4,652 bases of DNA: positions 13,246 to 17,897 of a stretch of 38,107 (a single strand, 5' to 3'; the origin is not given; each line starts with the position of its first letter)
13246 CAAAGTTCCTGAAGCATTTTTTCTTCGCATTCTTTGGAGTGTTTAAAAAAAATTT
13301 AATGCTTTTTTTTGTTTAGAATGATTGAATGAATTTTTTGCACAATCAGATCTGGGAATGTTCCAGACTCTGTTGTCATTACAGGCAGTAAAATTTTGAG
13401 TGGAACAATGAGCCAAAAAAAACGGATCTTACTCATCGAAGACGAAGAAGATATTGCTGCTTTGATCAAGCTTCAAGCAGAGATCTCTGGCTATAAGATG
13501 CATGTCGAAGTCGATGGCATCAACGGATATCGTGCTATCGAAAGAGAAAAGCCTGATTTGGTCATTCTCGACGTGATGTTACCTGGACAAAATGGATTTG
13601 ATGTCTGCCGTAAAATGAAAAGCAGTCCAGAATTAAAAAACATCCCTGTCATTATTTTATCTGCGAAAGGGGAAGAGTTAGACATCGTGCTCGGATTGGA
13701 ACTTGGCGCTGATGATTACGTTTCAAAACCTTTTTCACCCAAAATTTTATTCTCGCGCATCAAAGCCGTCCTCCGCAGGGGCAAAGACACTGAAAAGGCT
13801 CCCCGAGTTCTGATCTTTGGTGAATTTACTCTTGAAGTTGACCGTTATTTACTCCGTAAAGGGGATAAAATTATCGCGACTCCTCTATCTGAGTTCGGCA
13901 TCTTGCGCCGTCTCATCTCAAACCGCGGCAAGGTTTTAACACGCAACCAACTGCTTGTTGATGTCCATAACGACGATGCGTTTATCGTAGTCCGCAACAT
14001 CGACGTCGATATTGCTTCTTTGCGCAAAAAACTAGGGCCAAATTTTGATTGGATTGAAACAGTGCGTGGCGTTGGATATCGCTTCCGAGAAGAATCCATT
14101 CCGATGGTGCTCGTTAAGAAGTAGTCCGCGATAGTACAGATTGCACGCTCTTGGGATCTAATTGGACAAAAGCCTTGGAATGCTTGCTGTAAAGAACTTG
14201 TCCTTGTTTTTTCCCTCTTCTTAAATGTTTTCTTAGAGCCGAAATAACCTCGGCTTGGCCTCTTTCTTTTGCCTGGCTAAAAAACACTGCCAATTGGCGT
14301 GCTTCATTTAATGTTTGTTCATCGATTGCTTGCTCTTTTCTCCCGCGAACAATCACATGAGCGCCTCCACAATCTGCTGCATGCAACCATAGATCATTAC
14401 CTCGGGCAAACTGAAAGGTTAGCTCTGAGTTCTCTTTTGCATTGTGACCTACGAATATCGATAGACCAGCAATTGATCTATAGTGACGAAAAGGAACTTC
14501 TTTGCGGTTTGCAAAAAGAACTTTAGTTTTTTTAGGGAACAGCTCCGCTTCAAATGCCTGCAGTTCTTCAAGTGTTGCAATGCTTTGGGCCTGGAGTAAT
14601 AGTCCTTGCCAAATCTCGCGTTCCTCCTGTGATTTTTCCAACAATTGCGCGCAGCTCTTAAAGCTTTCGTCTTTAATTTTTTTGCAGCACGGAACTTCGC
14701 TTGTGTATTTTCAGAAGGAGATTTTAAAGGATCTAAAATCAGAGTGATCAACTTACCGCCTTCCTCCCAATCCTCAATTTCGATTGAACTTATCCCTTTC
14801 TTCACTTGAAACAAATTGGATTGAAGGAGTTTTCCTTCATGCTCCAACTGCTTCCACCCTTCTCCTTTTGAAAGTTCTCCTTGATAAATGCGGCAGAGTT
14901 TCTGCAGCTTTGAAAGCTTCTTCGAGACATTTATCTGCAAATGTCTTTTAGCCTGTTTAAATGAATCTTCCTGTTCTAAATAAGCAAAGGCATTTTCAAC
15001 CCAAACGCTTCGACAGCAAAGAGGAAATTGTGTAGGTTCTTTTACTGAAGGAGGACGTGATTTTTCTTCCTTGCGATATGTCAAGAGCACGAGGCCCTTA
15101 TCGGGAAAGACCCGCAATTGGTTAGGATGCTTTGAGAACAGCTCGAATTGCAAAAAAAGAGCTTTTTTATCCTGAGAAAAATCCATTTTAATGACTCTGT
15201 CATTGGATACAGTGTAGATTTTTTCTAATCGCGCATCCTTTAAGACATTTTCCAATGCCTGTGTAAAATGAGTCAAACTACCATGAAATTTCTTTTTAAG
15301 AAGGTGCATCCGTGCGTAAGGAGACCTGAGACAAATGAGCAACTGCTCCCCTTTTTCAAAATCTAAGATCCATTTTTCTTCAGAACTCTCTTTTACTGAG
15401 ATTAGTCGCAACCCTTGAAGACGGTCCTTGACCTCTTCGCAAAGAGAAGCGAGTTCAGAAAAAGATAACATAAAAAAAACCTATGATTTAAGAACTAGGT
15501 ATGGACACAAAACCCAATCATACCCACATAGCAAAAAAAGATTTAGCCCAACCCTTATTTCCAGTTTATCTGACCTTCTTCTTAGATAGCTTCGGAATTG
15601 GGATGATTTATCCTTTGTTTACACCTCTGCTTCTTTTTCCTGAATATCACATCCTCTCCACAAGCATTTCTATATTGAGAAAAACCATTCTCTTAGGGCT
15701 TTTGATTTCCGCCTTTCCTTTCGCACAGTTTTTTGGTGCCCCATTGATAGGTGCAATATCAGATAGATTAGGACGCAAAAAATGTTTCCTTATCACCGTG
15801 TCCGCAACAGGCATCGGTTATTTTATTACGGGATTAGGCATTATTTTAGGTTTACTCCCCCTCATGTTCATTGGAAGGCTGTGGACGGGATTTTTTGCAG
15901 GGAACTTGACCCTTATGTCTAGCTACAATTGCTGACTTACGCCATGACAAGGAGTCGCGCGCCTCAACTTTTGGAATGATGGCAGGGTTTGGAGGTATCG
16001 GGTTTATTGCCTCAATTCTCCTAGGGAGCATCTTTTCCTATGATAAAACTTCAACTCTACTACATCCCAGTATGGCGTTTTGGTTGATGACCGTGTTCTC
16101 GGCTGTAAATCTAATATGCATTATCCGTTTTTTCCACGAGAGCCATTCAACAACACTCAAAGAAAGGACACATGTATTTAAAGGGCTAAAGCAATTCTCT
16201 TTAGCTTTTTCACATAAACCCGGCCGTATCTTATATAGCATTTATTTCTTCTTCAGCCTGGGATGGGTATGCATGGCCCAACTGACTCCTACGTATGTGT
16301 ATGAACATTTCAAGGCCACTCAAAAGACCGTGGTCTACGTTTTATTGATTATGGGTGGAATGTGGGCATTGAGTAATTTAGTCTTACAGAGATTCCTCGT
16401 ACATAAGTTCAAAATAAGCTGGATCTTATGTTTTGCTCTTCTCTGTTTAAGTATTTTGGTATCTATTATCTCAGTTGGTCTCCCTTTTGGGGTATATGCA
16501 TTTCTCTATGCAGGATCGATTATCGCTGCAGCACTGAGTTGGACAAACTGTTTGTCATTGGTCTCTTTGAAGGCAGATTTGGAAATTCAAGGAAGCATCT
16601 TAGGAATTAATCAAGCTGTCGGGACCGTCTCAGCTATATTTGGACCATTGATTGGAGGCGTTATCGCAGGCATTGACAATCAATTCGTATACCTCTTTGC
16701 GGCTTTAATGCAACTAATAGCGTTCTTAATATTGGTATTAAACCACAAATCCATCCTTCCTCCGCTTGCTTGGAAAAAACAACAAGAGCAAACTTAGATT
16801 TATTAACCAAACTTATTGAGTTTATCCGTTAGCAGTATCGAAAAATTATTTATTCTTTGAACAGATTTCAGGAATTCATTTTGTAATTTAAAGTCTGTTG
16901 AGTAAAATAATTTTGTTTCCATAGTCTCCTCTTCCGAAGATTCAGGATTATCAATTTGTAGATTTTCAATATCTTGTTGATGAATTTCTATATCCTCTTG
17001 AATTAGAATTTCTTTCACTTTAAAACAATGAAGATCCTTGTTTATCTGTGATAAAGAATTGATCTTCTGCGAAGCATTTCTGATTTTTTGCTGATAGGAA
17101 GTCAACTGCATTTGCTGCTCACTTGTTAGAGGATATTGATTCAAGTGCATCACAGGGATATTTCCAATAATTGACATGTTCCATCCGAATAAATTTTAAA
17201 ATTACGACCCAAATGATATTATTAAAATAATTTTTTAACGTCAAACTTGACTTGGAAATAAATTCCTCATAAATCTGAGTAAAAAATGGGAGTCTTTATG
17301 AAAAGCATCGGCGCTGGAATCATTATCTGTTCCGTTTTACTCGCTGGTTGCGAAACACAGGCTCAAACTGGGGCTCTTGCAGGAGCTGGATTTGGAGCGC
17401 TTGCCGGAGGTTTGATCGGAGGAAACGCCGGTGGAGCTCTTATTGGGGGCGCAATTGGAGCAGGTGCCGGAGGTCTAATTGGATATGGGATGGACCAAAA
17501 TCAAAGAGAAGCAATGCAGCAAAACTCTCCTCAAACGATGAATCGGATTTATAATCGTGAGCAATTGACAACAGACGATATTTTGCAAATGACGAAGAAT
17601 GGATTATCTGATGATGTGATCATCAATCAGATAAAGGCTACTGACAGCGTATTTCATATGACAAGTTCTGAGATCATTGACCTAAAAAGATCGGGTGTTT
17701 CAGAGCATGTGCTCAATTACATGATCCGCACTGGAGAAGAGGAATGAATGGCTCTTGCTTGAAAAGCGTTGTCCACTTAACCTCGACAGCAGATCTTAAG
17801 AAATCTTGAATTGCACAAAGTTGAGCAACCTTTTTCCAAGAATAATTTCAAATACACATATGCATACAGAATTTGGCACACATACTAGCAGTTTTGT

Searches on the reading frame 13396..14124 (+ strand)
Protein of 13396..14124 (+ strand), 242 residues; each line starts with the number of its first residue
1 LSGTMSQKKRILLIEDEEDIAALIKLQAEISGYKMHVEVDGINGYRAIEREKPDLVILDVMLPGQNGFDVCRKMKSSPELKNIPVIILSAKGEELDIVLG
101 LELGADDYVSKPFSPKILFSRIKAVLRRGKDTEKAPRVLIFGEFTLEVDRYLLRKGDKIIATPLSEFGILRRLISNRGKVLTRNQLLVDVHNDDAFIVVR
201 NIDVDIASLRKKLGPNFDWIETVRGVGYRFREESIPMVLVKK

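Call 16: search_protein_families(library=pfam, proteins=[window:13396-14124:+], max_evalue=0.001)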
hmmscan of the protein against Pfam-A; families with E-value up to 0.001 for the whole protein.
window:13396-14124:+ (242 aa): 2 families
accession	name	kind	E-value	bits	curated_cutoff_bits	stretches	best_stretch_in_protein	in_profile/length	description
PF00072.30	Response_reg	-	2.6e-24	86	30.2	1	11-122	1-110/111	Response regulator receiver domain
PF00486.34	Trans_reg_C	-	6.4e-18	65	26.2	1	165-230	9-77/77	Transcriptional regulatory protein, C terminal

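Call 29: search_solved_structures(query=window:13396-14124:+, max_evalue=0.00001, show_alignments=1)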
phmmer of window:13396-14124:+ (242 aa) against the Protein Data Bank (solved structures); distinct sequences matched with E-value up to 0.00001: 257 (the best 60 are shown).
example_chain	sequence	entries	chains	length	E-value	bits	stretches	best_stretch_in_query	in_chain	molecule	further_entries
2oqr_A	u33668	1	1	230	1.8e-43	152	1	10-230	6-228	Sensory transduction protein regX3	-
2gwr_A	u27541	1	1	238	2e-38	135.5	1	7-229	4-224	DNA-binding response regulator mtrA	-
4b09_A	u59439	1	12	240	1.6e-35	126.1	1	9-234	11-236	TRANSCRIPTIONAL REGULATORY PROTEIN BAER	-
9dvt_R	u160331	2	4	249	3.1e-33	118.6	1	8-229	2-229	DNA-binding dual master transcriptional regulator RpaA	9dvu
9ji3_J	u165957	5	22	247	3.5e-33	118.4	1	7-232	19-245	DNA-binding response regulator | Possible two component system response transcriptional positive regulator PhoP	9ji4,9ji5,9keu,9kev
3r0j_A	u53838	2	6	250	3.7e-33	118.3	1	7-232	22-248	POSSIBLE TWO COMPONENT SYSTEM RESPONSE TRANSCRIPTIONAL POSITIVE REGULATOR PHOP | Response regulator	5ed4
5dcl_A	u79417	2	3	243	5.1e-33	117.9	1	7-233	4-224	PhoB family transcriptional regulator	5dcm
5dcm_B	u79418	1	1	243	5.6e-33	117.8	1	7-233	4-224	PhoB family transcriptional regulator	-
1mvo_A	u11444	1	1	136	5.8e-33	117.7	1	8-130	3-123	PhoP response regulator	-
5e3j_A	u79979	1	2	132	1.7e-30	109.6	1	8-131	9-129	Response regulator RstA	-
5hm6_A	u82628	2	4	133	2.2e-30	109.3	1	9-131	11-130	BfmR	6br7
7e1b_A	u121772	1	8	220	2.8e-30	108.9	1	8-231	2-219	DNA-binding response regulator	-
2zwm_A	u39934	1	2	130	3.6e-30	108.5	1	9-129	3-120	Transcriptional regulatory protein yycF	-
1kgs_A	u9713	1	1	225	4e-30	108.4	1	9-233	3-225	DNA BINDING RESPONSE REGULATOR D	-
3f6p_A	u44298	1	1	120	7.3e-30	107.6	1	9-128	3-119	Transcriptional regulatory protein yycF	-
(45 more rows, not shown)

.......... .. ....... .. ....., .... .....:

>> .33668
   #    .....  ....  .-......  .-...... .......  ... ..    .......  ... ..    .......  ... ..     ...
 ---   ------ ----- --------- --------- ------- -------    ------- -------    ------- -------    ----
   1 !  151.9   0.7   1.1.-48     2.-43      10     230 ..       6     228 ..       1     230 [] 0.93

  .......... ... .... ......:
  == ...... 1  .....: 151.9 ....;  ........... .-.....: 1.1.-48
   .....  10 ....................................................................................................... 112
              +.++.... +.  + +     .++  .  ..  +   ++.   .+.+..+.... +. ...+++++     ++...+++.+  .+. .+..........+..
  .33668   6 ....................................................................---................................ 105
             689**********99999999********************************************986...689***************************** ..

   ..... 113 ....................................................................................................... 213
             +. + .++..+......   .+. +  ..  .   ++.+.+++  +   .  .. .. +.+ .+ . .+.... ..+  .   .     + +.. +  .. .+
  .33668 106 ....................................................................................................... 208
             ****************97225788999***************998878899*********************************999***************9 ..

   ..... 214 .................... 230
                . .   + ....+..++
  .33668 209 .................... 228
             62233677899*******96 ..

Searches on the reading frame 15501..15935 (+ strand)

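Call 16: search_protein_families(library=pfam, proteins=[window:15501-15935:+], max_evalue=0.001)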
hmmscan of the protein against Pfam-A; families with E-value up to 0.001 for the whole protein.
window:15501-15935:+ (144 aa): 2 families
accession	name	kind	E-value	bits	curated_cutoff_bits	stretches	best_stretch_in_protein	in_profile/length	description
PF07690.21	MFS_1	-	2e-11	43.8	33.4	1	23-138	2-104/347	Major Facilitator Superfamily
PF00083.30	Sugar_tr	-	4.5e-11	42.7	22.3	1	46-141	28-124/452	Sugar (and other) transporter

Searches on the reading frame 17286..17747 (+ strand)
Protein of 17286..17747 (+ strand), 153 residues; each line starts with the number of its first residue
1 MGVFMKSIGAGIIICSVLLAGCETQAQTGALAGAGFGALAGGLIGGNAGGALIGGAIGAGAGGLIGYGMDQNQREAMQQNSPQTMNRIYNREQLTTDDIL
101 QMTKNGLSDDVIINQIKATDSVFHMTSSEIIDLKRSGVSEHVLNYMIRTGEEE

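Call 79: search_protein_families(library=pfam, proteins=[window:17286-17747:+], max_evalue=0.001)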
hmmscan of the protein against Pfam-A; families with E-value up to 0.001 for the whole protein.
window:17286-17747:+ (153 aa): 2 families
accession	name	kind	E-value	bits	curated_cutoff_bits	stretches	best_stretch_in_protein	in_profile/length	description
PF13488.11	Gly-zipper_Omp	-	2e-08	34.4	25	1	29-72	2-45/46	Glycine zipper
PF13441.11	Gly-zipper_YMGG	-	6.5e-05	23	28.9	1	25-67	2-44/45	YMGG-like Gly-zipper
